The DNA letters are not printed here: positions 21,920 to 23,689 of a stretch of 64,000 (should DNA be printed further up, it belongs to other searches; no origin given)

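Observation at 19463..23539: Orphan sigma54 response regulator with its target: sigma54 promoter and palindromic UAS upstream of a STAS-less SulP permease, divergent from a beta-carbonic anhydrase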

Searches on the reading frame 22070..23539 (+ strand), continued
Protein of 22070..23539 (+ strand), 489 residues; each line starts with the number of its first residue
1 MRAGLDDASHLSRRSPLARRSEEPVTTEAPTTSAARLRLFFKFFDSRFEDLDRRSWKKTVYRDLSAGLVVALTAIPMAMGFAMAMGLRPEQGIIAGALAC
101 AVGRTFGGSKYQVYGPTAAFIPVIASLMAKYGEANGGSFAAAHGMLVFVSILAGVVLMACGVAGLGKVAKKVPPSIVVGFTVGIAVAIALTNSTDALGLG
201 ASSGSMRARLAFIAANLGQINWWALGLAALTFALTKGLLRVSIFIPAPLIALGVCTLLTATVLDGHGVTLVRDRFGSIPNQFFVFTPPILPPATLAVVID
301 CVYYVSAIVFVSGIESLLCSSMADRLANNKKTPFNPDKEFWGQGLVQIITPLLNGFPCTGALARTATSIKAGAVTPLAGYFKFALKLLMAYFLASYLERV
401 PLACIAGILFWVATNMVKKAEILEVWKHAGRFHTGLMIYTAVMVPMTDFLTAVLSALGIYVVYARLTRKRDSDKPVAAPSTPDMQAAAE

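Call 78: find_homologous_proteins(query=L001:1660-3120:+, max_evalue=1e-30)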
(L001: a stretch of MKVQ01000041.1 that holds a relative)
Query L001:1660-3120:+ (487 aa): 419 proteins with E <= 1e-30 among 8000 candidates; the best 120 are listed.
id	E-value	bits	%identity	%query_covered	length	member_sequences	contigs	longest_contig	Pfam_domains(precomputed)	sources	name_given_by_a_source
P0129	2.7e-297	1004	99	99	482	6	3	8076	PF00672.31,PF02518.32,PF00512.32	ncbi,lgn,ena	-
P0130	4.9e-258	875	86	100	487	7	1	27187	PF00672.31,PF02518.32,PF00512.32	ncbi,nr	ncbi:MAG: HAMP domain-containing histidine kinase [Labilithrix sp.]|nr:HAMP domain-containing histid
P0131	1.5e-256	870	85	100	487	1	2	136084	PF00672.31,PF02518.32,PF00512.32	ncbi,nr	ncbi:MAG: HAMP domain-containing histidine kinase [Labilithrix sp.]|nr:HAMP domain-containing histid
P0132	2.1e-234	797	79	99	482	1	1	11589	PF00672.31,PF02518.32,PF00512.32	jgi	jgi:two-component system, NtrC family, sensor histidine kinase GlrK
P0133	4.9e-232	789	80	99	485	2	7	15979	PF00672.31,PF02518.32,PF00512.32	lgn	-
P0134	1.9e-231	787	78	100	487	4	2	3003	PF00672.31,PF02518.32,PF00512.32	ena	-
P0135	7.4e-231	785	78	99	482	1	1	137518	PF00672.31,PF02518.32,PF00512.32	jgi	jgi:two-component system sensor histidine kinase GlrK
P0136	6.6e-227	772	76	99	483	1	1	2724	PF00672.31,PF02518.32,PF00512.32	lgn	-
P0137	1.5e-226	771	78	99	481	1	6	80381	PF00672.31,PF02518.32,PF00512.32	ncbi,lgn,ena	-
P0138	4.6e-226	769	78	99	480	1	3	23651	PF00672.31,PF02518.32,PF00512.32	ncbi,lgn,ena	-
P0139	7.0e-226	769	77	99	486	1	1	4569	PF00672.31,PF02518.32,PF00512.32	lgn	-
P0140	1.6e-225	767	78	99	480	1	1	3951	PF00672.31,PF02518.32,PF00512.32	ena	-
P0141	8.2e-224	762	75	100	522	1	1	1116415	PF00672.31,PF02518.32,PF00512.32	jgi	jgi:two-component system sensor histidine kinase GlrK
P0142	1.0e-222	758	77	99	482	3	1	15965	PF00672.31,PF02518.32,PF00512.32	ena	-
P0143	2.3e-222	757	78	98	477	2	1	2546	PF00672.31,PF02518.32,PF00512.32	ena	-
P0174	9.9e-177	607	63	97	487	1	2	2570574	PF00672.31,PF02518.32,PF00512.32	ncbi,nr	ncbi:MAG: HAMP domain-containing histidine kinase [Labilithrix sp.]|nr:HAMP domain-containing histid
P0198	2.9e-148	513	57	99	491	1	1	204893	PF00672.31,PF02518.32,PF00512.32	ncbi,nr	ncbi:MAG: HAMP domain-containing histidine kinase [Labilithrix sp.]|nr:HAMP domain-containing histid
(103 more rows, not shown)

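Call 79: list_cluster_members(proteins=[P0001, P0121, P0130, P0131, P0174, P0198, P0023, P0003])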
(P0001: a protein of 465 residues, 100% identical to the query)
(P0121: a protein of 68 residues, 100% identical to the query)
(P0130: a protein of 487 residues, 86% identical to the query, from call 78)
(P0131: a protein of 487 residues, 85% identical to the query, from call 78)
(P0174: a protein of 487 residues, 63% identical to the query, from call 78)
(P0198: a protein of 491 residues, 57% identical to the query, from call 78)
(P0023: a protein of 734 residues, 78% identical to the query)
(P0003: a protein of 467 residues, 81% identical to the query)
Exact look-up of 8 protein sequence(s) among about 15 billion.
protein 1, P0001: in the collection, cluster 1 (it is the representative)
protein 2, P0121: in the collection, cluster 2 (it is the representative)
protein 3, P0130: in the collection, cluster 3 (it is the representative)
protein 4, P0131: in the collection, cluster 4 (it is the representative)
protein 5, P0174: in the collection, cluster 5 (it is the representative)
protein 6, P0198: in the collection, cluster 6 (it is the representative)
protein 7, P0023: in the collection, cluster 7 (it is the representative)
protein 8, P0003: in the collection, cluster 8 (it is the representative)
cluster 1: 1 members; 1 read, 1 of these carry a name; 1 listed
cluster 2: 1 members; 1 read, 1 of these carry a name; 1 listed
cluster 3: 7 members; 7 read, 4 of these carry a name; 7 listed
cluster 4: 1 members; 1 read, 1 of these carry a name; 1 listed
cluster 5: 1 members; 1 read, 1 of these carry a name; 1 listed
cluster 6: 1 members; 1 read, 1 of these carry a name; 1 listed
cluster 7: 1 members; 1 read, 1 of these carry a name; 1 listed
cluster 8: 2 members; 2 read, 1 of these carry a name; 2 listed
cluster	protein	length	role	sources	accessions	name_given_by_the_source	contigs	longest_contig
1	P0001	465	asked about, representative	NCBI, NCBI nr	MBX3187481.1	MAG: SulP family inorganic anion transporter [Labilithrix sp.] | SulP family inorganic anion transporter [Labilithrix sp.]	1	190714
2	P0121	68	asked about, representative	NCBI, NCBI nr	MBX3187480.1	MAG: hypothetical protein KF819_10720 [Labilithrix sp.] | hypothetical protein [Labilithrix sp.]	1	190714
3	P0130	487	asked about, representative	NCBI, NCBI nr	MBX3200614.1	MAG: HAMP domain-containing histidine kinase [Labilithrix sp.] | HAMP domain-containing histidine kinase [Labilithrix sp.]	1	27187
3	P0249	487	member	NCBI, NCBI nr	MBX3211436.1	MAG: HAMP domain-containing histidine kinase [Labilithrix sp.] | HAMP domain-containing histidine kinase [Labilithrix sp.]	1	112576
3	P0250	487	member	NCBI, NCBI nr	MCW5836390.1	MAG: HAMP domain-containing histidine kinase [Labilithrix sp.] | HAMP domain-containing histidine kinase [Labilithrix sp.]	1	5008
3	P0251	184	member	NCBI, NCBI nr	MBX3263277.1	MAG: hypothetical protein KF782_26630, partial [Labilithrix sp.] | hypothetical protein [Labilithrix sp.]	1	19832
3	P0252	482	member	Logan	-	-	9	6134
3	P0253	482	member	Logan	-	-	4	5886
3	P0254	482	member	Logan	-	-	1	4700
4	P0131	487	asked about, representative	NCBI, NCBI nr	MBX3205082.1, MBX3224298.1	MAG: HAMP domain-containing histidine kinase [Labilithrix sp.] | HAMP domain-containing histidine kinase [Labilithrix sp.]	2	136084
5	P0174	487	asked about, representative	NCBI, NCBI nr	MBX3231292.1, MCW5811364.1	MAG: HAMP domain-containing histidine kinase [Labilithrix sp.] | HAMP domain-containing histidine kinase [Labilithrix sp.]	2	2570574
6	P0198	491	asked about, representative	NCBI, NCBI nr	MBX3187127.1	MAG: HAMP domain-containing histidine kinase [Labilithrix sp.] | HAMP domain-containing histidine kinase [Labilithrix sp.]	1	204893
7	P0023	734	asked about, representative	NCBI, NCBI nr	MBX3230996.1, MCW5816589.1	MAG: hypothetical protein KIT84_36665 [Labilithrix sp.] | hypothetical protein [Labilithrix sp.]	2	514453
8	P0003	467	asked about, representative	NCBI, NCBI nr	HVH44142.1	MAG TPA: SulP family inorganic anion transporter [Labilithrix sp.] | SulP family inorganic anion transporter [Labilithrix sp.]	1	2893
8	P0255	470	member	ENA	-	-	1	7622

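Call 80: find_encoding_contigs(protein=P0198, flank=8000, max_places=2)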
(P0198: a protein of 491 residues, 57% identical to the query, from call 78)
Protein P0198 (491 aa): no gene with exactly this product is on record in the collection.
